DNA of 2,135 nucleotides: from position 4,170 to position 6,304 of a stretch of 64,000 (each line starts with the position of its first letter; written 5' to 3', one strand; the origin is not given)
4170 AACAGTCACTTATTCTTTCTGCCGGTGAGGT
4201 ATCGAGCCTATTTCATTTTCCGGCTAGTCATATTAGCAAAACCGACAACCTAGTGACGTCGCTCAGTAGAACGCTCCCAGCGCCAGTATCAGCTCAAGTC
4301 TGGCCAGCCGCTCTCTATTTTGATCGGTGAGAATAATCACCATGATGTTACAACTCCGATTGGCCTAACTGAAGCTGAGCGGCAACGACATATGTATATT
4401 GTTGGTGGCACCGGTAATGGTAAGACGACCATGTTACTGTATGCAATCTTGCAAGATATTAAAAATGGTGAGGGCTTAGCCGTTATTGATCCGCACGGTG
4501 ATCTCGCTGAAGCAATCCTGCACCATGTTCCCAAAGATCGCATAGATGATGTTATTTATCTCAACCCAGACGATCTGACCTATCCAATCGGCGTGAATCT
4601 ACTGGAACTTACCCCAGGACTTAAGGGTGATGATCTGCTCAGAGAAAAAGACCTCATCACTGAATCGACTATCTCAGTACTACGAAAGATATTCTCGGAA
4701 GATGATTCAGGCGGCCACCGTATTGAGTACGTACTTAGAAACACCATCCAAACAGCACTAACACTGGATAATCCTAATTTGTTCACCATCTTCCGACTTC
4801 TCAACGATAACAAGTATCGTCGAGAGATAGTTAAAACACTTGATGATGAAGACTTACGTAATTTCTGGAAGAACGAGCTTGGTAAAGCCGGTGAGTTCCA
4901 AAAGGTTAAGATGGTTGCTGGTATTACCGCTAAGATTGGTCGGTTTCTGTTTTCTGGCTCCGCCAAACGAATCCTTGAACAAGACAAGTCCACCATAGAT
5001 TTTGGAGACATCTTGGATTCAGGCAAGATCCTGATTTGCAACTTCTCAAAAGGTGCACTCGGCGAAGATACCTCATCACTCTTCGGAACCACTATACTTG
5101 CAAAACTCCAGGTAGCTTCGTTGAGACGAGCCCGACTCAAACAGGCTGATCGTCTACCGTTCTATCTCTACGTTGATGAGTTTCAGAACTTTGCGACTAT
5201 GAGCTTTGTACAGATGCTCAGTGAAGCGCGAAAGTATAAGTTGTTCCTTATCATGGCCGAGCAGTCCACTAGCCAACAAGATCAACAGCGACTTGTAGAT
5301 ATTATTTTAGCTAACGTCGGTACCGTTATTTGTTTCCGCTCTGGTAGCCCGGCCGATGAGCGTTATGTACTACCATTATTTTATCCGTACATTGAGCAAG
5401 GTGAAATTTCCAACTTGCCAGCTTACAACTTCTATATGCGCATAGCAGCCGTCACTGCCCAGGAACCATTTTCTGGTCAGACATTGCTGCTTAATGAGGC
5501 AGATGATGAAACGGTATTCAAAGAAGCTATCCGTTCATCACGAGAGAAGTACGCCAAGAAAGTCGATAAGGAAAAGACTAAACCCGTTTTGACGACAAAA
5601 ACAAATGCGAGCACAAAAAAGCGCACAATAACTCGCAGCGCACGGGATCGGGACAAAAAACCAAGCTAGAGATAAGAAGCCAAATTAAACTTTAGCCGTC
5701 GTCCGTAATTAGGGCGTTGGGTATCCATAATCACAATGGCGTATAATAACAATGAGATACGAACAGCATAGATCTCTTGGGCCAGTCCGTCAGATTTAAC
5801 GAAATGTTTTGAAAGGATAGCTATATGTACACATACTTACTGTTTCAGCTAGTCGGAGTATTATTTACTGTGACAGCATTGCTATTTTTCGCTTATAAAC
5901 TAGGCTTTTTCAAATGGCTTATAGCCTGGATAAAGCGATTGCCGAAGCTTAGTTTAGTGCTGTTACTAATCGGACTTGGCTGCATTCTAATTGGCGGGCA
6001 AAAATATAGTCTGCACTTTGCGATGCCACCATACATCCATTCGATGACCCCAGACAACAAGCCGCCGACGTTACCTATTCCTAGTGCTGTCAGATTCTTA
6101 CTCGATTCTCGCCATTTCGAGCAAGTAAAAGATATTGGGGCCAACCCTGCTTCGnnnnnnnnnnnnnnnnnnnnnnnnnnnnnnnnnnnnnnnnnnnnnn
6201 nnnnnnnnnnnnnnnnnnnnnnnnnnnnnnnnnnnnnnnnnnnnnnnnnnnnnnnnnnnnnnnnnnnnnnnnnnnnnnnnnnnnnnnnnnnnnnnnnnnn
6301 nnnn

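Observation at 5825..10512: Redox cargo block: membrane-anchored NirK, FAD-linked oxidase, NDH-2 and DsbB inside the island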

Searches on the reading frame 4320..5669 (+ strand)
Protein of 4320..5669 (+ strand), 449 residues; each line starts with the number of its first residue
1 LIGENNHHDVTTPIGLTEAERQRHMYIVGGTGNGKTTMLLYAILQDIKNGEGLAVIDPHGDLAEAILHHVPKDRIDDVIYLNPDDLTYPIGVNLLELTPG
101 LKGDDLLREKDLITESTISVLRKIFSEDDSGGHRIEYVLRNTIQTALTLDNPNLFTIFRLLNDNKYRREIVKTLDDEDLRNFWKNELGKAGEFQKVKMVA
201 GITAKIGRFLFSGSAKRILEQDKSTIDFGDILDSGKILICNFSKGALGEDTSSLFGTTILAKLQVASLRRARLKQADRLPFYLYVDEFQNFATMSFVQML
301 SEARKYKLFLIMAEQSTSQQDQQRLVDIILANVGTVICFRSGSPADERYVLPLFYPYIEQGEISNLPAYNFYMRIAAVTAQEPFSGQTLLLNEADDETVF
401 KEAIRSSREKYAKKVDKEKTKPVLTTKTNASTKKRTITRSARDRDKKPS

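Call 3: search_protein_families(library=pfam, proteins=[window:4320-5669:+], max_evalue=0.01)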
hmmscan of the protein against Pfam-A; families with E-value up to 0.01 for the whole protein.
window:4320-5669:+ (449 aa): 7 families
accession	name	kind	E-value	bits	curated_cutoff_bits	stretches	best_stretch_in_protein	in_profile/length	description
PF10412.15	TrwB_AAD_bind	-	1.6e-07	31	20.5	1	15-68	8-61/387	Type IV secretion-system coupling protein DNA-binding domain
PF12696.13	TraG-D_C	-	6e-06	26.6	22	1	280-346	1-71/126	TraM recognition site of TraD and TraG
PF02534.20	T4SS-DNA_transf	-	5.4e-05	22.7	20.1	0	21-87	43-106/468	Type IV secretory system Conjugative DNA transfer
PF01935.23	DUF87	-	6.9e-05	23.5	23.2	1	22-244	23-203/220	Helicase HerA, central domain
PF00270.35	DEAD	-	0.00014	22.1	26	1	19-70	11-65/167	DEAD/DEAH box helicase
PF13245.12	AAA_19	-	0.0021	18.7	25.1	0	19-43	8-32/134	AAA domain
PF25199.1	nSTAND_NTPase5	-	0.0043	17.3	34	0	18-61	37-81/145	Novel STAND NTPase 5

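Call 34: find_related_loci(query=window:4320-5669:+, collection=metagenome_contigs, flank=10000)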
Query window:4320-5669:+ (449 aa) in metagenome_contigs; peptide patterns used: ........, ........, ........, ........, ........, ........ (x = any residue, [..] = any of these).
600 stretches matched a pattern (row limit reached: there are more); 585 encode a relative of the query (tblastn E <= 1e-3); the best 80 are kept; 80 distinct loci.
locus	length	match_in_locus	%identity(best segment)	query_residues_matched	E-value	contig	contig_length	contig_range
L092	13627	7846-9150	76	1-438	0e+0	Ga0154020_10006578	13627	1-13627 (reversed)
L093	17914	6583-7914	74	2-440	0e+0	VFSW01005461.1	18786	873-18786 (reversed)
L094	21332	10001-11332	72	1-444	0e+0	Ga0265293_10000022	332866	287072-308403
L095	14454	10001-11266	71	1-422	0e+0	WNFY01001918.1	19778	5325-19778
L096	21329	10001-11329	70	1-436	0e+0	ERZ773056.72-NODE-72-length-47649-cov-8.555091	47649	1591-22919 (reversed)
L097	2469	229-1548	69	1-440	0e+0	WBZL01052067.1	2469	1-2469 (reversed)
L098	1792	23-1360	69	1-448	0e+0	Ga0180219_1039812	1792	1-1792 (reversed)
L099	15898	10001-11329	69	1-436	0e+0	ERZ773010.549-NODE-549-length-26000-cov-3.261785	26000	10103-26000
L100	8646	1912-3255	67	1-448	0e+0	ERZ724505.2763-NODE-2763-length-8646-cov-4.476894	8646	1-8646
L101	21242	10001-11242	71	1-414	0e+0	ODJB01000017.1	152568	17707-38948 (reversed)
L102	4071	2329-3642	65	1-440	0e+0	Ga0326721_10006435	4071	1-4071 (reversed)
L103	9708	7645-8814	71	1-391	0e+0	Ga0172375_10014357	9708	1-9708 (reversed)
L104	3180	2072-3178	74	1-369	0e+0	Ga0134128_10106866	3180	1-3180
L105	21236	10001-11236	71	1-412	0e+0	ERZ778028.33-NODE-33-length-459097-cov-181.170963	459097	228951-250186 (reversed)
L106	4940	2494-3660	71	1-390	0e+0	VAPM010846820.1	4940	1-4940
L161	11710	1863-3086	38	3-412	1e-90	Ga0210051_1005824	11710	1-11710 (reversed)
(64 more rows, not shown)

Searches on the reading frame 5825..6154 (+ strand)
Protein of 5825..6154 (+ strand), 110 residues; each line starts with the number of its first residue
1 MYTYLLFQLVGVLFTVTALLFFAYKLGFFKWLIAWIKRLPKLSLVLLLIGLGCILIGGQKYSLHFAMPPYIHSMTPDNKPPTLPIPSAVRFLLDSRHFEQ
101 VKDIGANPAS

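Call 67: search_protein_representatives(protein=window:5825-6154:+)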
Query: 110 residues. Proteins with E-value up to 0.001 (for the whole library): 16; up to 1e-10: 3; up to 1e-30: 0. The best 16 are listed.
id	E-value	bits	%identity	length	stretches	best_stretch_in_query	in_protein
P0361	2.9e-20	88.8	47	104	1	1-100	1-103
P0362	5.7e-18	81.4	43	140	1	1-108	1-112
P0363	1.7e-12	63.8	36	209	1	1-109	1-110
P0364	3.2e-10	56.4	38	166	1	1-108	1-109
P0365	8.1e-10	55.1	36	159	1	1-108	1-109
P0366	7.1e-09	52.1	42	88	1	1-85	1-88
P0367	7.4e-09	52.0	31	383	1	1-108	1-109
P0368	5.2e-08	49.3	33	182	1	1-109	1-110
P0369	1.3e-06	44.8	33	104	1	1-101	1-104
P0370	2.9e-06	43.7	36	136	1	10-108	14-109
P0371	3.9e-05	40.0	35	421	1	1-108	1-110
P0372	4.4e-05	39.9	34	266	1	4-108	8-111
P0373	1.1e-04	38.6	57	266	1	67-108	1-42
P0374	1.2e-04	38.4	35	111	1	46-108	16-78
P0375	2.9e-04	37.2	32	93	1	1-92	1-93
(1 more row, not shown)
